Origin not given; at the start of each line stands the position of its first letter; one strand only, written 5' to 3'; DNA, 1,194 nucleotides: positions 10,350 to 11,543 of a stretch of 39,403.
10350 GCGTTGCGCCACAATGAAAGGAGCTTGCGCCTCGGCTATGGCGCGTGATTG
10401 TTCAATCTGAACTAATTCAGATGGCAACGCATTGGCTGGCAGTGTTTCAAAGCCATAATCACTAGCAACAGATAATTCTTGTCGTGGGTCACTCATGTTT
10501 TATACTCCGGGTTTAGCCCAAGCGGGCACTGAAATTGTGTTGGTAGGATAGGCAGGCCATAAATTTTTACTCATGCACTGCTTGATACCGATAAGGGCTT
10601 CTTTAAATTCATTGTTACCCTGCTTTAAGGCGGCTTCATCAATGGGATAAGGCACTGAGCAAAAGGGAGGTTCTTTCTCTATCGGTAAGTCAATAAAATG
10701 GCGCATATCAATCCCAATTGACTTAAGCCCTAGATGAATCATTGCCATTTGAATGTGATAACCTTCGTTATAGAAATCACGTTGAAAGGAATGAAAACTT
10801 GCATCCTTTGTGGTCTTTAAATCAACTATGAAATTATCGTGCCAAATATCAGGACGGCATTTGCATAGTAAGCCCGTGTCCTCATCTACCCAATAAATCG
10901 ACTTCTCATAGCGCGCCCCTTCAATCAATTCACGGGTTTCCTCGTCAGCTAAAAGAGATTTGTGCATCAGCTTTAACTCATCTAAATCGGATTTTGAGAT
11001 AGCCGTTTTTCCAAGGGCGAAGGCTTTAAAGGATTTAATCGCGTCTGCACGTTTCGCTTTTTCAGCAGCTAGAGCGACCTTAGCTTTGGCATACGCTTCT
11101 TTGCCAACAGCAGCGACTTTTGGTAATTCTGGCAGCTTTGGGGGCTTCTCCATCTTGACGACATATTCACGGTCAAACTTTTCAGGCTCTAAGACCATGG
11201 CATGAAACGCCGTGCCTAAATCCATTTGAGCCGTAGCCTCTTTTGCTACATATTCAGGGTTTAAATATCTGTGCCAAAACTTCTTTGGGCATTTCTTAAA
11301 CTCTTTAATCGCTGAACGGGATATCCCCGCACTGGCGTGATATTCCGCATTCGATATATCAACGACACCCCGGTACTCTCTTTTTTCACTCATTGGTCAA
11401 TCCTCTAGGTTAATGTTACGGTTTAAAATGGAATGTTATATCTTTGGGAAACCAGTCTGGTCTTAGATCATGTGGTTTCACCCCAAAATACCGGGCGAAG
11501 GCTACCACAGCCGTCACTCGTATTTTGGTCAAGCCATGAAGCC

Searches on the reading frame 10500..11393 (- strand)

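Call 9: search_protein_families(library=pfam, max_evalue=0.001, proteins=[window:10500-11393:-])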
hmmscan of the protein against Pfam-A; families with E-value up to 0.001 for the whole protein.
window:10500-11393:- (297 aa): 2 families
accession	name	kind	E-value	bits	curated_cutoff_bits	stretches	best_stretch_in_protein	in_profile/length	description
PF12684.13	DUF3799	-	8.5e-31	107.9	26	1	25-282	1-223/233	PDDEXK-like domain of unknown function (DUF3799)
PF12705.13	PDDEXK_1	-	1.8e-05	25.2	22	1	24-196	2-147/247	PD-(D/E)XK nuclease superfamily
